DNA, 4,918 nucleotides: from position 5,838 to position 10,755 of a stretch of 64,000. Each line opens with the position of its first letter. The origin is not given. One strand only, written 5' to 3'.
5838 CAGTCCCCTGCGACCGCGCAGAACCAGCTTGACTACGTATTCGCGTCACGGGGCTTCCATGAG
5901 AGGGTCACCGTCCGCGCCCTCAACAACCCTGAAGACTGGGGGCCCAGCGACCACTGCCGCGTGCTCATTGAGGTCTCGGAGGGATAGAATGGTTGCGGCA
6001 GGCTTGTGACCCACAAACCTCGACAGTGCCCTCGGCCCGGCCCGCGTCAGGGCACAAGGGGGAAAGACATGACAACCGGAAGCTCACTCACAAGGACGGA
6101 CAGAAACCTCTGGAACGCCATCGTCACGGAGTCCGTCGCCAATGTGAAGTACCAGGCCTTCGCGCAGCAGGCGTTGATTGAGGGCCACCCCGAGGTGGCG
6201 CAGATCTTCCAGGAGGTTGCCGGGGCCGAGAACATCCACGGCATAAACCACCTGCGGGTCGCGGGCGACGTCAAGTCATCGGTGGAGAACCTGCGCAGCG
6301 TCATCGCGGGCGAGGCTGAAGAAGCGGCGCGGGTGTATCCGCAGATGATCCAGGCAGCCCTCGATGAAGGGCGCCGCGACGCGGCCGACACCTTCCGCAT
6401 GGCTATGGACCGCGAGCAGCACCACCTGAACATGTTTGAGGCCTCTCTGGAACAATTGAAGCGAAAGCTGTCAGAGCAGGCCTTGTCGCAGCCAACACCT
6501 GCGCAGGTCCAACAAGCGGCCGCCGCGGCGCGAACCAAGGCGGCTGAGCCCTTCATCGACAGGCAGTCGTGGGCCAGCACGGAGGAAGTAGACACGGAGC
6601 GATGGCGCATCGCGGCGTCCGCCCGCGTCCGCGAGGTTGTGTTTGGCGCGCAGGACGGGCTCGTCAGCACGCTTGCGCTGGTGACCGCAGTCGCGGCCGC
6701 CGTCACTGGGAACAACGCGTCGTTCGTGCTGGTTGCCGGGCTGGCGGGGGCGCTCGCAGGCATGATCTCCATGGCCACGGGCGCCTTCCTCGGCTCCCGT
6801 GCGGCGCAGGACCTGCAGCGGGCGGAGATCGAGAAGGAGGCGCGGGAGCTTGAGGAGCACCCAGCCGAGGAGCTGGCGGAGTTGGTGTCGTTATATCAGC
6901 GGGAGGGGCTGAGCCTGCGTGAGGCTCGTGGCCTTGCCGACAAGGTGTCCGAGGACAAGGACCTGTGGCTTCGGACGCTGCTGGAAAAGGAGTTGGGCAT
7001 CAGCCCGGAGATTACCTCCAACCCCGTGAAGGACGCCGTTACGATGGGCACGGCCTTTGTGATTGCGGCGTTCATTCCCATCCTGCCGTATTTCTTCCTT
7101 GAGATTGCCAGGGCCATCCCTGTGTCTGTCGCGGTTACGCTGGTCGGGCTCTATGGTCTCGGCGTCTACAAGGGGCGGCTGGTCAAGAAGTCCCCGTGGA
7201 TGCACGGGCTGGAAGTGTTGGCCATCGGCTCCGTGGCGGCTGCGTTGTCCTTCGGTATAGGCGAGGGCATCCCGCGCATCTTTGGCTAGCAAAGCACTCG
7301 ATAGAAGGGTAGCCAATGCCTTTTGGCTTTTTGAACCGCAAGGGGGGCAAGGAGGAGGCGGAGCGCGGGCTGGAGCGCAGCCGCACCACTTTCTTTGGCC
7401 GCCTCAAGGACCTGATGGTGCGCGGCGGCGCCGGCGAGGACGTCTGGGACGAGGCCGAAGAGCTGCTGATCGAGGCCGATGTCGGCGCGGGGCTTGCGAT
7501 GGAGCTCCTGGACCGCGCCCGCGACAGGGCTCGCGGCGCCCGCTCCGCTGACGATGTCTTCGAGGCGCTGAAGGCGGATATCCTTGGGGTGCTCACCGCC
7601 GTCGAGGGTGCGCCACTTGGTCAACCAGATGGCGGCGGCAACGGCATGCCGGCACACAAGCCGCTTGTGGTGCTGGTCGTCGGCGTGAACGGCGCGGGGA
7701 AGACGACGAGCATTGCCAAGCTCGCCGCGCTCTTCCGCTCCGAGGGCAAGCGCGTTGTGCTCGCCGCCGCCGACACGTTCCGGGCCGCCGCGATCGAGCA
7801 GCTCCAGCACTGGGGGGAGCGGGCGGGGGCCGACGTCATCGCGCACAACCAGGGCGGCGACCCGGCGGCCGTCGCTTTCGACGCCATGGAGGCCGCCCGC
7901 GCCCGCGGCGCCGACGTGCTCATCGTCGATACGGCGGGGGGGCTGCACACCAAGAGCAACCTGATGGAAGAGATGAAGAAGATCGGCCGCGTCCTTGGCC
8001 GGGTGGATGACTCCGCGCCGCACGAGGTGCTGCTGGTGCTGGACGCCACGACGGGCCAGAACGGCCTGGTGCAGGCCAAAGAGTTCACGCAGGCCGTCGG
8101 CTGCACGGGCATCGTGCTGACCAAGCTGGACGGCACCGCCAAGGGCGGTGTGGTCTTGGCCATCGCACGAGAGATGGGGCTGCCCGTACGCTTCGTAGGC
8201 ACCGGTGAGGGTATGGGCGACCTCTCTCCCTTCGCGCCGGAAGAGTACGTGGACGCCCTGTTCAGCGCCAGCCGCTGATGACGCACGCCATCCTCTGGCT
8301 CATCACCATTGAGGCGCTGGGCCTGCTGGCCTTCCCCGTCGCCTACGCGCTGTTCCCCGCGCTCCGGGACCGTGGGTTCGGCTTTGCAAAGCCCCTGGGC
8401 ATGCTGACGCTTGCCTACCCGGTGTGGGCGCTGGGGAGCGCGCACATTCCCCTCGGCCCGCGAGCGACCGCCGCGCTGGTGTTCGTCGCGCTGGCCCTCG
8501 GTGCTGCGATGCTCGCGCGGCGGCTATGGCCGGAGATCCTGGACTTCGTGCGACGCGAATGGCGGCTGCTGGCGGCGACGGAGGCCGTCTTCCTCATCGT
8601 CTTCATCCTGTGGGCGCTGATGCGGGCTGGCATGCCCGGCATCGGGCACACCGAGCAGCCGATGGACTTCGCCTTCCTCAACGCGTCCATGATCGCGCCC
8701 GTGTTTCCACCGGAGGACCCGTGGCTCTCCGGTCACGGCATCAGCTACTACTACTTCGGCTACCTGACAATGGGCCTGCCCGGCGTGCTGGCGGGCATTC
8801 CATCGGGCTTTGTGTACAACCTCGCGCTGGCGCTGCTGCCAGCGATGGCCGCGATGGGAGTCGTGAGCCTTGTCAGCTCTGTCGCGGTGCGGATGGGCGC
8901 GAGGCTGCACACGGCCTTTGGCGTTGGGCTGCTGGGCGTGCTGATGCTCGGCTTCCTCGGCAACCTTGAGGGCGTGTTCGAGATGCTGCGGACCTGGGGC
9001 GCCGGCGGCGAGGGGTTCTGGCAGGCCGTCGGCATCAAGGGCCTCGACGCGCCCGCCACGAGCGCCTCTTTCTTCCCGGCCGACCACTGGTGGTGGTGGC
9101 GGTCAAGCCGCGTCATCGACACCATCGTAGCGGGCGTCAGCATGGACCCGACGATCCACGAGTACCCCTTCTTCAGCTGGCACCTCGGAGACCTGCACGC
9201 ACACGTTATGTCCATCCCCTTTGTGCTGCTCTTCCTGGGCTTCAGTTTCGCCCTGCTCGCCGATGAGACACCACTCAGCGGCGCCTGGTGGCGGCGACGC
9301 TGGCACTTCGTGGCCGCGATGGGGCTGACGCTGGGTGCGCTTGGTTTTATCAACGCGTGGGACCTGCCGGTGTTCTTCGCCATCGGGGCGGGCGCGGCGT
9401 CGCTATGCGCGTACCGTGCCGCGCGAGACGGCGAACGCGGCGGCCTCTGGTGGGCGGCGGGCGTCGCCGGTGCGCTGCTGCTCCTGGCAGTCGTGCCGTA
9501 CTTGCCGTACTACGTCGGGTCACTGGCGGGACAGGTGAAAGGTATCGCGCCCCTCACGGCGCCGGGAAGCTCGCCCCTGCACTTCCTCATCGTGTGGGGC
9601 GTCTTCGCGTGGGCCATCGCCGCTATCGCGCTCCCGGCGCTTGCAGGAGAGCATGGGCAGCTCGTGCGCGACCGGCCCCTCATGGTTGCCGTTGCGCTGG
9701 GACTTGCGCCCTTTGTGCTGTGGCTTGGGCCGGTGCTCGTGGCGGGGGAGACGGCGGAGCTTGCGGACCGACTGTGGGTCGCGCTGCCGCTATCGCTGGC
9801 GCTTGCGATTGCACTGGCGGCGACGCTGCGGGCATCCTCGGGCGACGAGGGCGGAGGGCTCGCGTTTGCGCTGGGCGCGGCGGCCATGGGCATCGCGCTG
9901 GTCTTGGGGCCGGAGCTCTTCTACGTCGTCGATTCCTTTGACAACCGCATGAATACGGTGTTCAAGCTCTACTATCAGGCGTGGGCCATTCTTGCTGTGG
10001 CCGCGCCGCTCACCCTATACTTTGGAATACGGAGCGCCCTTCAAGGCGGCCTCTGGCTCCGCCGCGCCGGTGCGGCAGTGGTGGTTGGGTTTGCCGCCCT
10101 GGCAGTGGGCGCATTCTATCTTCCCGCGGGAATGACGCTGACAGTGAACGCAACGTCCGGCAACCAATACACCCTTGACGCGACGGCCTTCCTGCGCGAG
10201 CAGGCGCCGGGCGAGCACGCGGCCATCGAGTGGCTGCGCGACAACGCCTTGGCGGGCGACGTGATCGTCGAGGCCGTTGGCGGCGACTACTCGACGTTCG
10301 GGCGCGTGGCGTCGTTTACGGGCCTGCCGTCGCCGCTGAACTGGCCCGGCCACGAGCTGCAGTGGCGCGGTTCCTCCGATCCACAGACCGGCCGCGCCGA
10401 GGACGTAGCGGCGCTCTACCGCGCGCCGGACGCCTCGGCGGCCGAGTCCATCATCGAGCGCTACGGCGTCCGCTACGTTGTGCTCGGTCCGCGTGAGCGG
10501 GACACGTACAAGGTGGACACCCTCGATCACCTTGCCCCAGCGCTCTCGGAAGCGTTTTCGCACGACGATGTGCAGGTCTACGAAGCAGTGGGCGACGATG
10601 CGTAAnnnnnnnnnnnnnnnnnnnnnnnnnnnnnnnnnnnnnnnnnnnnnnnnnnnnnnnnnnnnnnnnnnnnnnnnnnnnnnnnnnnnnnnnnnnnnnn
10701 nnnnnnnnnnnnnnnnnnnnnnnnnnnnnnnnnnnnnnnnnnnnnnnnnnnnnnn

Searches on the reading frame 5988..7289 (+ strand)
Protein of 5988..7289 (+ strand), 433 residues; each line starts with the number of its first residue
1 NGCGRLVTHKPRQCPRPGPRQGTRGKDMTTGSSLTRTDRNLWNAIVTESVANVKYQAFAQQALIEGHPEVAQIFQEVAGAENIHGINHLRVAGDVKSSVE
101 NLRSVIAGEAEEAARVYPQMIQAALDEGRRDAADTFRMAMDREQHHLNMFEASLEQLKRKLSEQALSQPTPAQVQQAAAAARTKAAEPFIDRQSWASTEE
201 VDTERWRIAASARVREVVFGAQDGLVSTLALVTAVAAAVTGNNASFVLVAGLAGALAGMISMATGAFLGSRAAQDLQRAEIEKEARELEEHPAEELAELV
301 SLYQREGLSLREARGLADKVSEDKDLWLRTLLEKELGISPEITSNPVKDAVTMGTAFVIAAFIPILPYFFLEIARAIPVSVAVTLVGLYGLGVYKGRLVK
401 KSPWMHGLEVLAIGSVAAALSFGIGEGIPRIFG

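Call 31: search_protein_families(library=pfam, proteins=[window:5988-7289:+], max_evalue=0.000001)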
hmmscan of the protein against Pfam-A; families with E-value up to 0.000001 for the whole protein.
window:5988-7289:+ (433 aa): 2 families
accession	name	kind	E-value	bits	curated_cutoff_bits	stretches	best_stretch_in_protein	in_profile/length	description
PF01988.24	VIT1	-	3.9e-61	207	28.1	1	214-425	1-213/214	VIT family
PF02915.23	Rubrerythrin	-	2.4e-17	64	22.8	1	40-152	2-135/137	Rubrerythrin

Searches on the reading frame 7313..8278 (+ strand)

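Call 31: search_protein_families(library=pfam, proteins=[window:7313-8278:+], max_evalue=0.000001)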
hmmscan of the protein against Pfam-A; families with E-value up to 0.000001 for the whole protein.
window:7313-8278:+ (321 aa): 2 families
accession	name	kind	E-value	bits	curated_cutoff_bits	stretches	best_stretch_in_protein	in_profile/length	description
PF00448.28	SRP54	-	2.4e-76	256.2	22.7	1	118-317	2-195/196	SRP54-type protein, GTPase domain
PF13604.12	AAA_30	-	1.3e-08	35.3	27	1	118-215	19-104/191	AAA domain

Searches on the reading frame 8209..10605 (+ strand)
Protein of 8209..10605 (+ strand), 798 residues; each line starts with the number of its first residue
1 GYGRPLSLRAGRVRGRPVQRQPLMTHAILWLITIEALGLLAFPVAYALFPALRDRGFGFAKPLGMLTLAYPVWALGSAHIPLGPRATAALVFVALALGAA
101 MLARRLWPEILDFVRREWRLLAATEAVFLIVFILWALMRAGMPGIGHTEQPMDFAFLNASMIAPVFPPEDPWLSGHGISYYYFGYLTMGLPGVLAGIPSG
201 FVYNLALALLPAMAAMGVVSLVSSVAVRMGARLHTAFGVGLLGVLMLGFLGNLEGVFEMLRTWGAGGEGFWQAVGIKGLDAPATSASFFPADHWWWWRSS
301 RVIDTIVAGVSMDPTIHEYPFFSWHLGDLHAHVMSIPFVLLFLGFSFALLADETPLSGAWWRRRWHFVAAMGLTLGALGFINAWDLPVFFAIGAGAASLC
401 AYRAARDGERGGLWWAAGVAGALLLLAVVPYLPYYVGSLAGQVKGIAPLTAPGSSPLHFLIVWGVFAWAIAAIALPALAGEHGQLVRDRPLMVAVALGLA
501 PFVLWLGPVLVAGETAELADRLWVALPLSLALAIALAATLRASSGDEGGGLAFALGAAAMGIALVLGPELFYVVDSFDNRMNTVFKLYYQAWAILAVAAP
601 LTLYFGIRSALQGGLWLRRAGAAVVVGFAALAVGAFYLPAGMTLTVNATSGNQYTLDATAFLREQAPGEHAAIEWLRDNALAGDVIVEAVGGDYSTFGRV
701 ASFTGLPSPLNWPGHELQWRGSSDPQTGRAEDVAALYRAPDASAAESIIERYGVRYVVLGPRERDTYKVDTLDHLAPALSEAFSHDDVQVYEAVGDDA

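Call 31: search_protein_families(library=pfam, proteins=[window:8209-10605:+], max_evalue=0.000001)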
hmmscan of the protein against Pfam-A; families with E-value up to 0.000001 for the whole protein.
window:8209-10605:+ (798 aa): 1 family
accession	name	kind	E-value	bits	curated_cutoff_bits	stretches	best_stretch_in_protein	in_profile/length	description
PF10060.15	DUF2298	-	1.7e-106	357.5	27.8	1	68-595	2-488/488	Uncharacterized membrane protein (DUF2298)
